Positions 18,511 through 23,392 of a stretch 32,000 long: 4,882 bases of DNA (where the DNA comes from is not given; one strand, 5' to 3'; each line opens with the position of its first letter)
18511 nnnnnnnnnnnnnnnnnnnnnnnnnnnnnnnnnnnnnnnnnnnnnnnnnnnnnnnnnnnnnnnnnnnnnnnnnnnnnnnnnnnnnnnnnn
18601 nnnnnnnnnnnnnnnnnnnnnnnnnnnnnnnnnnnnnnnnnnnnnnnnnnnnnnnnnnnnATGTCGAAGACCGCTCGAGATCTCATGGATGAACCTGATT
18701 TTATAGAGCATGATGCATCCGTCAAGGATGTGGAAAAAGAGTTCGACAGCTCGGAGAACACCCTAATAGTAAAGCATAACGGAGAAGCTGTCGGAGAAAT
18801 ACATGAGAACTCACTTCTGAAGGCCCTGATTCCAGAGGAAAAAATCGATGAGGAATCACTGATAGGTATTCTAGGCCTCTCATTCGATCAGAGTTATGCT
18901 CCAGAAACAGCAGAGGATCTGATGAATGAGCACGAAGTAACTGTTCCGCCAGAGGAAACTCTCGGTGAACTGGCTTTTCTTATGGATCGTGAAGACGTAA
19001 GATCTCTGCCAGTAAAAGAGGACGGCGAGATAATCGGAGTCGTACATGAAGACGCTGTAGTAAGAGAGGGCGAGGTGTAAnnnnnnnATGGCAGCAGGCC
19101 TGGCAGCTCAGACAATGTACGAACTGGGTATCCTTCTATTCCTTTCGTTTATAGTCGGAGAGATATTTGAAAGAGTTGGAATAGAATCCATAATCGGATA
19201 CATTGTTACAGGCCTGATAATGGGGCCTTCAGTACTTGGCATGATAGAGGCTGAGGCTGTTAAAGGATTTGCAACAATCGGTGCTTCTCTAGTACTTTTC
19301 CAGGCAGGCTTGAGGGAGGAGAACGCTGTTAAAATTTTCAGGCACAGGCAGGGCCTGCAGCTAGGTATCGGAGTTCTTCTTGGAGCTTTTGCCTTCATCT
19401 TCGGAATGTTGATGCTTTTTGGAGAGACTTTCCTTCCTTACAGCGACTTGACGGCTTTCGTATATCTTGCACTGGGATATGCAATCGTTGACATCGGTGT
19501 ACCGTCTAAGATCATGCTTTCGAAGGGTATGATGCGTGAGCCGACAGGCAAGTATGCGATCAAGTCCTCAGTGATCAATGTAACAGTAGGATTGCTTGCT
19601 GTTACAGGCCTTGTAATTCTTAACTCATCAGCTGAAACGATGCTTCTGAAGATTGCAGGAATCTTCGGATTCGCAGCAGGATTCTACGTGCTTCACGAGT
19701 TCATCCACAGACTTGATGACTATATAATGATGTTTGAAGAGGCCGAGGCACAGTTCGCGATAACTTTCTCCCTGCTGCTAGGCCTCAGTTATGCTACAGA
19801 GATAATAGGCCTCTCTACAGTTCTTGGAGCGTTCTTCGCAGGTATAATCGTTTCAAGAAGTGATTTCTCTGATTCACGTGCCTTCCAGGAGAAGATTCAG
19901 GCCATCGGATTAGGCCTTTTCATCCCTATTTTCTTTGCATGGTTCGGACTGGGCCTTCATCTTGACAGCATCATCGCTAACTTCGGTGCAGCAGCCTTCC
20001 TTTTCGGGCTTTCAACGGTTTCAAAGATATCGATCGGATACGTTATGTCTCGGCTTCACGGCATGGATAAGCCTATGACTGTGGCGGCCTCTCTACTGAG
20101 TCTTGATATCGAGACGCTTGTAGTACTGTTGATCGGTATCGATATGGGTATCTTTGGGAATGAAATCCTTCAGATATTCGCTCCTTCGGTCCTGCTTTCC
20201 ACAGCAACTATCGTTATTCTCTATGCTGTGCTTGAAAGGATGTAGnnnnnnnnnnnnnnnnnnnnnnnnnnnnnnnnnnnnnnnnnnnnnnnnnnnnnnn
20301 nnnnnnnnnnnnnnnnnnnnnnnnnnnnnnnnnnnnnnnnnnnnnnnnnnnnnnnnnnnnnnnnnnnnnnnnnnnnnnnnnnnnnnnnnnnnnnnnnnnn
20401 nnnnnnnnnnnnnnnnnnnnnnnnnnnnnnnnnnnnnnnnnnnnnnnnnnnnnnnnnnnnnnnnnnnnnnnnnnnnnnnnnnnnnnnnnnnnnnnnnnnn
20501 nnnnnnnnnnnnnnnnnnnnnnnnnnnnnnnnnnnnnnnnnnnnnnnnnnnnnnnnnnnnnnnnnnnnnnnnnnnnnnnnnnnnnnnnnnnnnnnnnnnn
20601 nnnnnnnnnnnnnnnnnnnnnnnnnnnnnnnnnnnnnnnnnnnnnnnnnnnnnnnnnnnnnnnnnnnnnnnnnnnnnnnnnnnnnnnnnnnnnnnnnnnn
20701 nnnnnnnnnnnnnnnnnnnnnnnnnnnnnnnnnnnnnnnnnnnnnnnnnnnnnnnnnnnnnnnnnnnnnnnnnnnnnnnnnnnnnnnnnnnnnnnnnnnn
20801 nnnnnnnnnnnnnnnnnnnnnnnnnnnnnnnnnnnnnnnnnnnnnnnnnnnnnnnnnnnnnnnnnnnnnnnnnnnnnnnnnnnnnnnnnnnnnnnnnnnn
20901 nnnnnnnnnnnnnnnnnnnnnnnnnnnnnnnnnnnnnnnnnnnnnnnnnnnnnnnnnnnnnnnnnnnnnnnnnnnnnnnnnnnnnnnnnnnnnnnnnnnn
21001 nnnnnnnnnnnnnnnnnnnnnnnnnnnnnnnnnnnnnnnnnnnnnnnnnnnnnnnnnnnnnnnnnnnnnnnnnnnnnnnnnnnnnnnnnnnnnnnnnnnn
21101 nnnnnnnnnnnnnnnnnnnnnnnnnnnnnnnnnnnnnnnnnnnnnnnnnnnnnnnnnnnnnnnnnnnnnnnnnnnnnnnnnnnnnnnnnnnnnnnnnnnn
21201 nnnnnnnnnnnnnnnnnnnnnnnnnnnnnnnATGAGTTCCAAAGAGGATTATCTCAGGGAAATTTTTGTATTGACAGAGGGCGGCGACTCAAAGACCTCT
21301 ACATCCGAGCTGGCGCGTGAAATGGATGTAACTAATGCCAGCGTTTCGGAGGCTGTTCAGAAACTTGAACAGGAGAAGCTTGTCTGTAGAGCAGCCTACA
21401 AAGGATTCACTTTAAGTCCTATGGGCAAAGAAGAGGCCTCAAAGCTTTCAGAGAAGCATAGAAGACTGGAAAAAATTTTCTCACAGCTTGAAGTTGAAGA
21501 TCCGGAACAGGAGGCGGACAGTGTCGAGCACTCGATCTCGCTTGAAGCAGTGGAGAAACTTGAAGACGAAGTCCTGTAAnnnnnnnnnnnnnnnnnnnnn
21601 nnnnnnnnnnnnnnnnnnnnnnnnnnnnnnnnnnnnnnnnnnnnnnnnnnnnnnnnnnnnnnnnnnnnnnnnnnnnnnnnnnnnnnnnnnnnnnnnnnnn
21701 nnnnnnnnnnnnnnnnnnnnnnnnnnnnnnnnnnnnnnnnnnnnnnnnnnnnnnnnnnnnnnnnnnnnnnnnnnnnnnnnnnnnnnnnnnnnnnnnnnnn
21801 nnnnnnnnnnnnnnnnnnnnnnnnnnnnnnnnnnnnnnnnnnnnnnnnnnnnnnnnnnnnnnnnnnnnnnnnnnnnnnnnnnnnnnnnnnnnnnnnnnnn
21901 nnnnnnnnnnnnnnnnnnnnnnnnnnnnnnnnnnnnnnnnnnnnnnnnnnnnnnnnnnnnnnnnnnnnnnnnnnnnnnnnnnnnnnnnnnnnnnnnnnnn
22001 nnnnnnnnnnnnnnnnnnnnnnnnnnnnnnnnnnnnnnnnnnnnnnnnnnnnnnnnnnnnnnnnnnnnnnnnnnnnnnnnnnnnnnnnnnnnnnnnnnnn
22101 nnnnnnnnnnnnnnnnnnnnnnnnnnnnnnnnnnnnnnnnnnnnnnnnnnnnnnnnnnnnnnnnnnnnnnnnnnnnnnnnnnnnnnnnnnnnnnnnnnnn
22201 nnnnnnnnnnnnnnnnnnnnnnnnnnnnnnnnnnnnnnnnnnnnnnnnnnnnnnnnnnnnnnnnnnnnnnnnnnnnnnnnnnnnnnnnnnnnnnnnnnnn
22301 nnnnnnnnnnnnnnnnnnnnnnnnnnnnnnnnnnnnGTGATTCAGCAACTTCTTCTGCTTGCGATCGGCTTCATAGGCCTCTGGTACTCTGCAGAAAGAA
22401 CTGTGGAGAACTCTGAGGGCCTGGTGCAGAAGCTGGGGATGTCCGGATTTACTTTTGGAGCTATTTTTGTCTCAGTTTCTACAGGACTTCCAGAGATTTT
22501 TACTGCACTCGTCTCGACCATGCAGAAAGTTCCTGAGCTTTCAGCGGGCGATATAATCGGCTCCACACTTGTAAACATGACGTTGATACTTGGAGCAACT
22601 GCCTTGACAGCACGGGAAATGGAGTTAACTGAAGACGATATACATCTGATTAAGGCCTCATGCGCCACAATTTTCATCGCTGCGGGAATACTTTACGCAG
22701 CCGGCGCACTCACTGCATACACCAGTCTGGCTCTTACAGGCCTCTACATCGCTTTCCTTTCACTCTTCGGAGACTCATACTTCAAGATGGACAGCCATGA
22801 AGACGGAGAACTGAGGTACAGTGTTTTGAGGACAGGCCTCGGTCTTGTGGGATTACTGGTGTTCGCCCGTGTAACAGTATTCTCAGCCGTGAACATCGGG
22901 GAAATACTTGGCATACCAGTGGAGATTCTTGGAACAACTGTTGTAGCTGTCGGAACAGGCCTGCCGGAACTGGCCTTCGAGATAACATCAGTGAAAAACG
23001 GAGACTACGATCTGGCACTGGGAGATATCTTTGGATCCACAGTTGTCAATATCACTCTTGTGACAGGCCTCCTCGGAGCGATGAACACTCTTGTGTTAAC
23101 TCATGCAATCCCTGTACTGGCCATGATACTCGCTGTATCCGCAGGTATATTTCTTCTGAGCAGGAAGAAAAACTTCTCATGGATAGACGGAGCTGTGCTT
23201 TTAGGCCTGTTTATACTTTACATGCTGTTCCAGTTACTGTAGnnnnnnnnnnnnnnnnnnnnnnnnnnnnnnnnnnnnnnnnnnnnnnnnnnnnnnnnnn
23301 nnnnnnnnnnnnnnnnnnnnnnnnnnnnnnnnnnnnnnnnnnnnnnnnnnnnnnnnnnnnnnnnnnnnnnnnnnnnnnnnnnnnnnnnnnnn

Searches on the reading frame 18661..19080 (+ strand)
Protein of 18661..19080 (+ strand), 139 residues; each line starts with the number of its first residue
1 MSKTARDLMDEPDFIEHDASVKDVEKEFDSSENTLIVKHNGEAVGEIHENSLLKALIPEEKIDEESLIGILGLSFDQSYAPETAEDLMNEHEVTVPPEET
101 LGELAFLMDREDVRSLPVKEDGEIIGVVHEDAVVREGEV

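Call 22: search_protein_families(library=pfam, proteins=[window:18661-19080:+], max_evalue=0.001)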
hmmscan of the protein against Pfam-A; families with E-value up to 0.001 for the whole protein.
window:18661-19080:+ (139 aa): 1 family
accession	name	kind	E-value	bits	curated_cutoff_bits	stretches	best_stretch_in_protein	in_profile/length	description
PF00571.33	CBS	-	7.4e-16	58.7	24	1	85-135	2-53/57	CBS domain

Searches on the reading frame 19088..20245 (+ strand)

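Call 22: search_protein_families(library=pfam, proteins=[window:19088-20245:+], max_evalue=0.001)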
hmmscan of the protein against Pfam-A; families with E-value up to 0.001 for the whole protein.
window:19088-20245:+ (385 aa): 1 family
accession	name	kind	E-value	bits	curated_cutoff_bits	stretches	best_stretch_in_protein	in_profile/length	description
PF00999.27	Na_H_Exchanger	-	6.8e-32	111.2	26.2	1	19-373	3-363/375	Sodium/hydrogen exchanger, transmembrane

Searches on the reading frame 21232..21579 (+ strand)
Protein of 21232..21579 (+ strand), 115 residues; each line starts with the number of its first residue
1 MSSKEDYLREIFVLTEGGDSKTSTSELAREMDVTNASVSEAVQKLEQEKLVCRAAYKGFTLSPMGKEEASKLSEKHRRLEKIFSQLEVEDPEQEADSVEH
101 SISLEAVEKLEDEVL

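Call 22: search_protein_families(library=pfam, proteins=[window:21232-21579:+], max_evalue=0.001)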
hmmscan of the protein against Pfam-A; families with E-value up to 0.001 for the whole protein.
window:21232-21579:+ (115 aa): 5 families
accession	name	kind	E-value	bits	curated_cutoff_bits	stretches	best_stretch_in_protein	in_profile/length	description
PF01325.25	Fe_dep_repress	-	8e-14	52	26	1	1-58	3-59/60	Iron dependent repressor, N-terminal DNA binding domain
PF02742.21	Fe_dep_repr_C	-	4.9e-07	30.1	27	1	63-112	2-54/70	Iron dependent repressor, metal binding and dimerisation domain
PF12802.13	MarR_2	-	4.9e-06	27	27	1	13-53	13-52/61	MarR family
PF00392.27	GntR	-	0.0001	22.4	27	1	24-59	27-62/64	Bacterial regulatory proteins, gntR family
PF01047.28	MarR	-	0.00023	21.4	24.6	1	23-53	19-49/59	MarR family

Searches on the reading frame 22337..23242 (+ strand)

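Call 22: search_protein_families(library=pfam, proteins=[window:22337-23242:+], max_evalue=0.001)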
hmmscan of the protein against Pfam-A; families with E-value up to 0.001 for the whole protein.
window:22337-23242:+ (301 aa): 1 family
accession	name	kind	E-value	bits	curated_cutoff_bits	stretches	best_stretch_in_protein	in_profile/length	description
PF01699.29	Na_Ca_ex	-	1.4e-45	155.4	24.9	2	164-300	4-150/151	Sodium/calcium exchanger protein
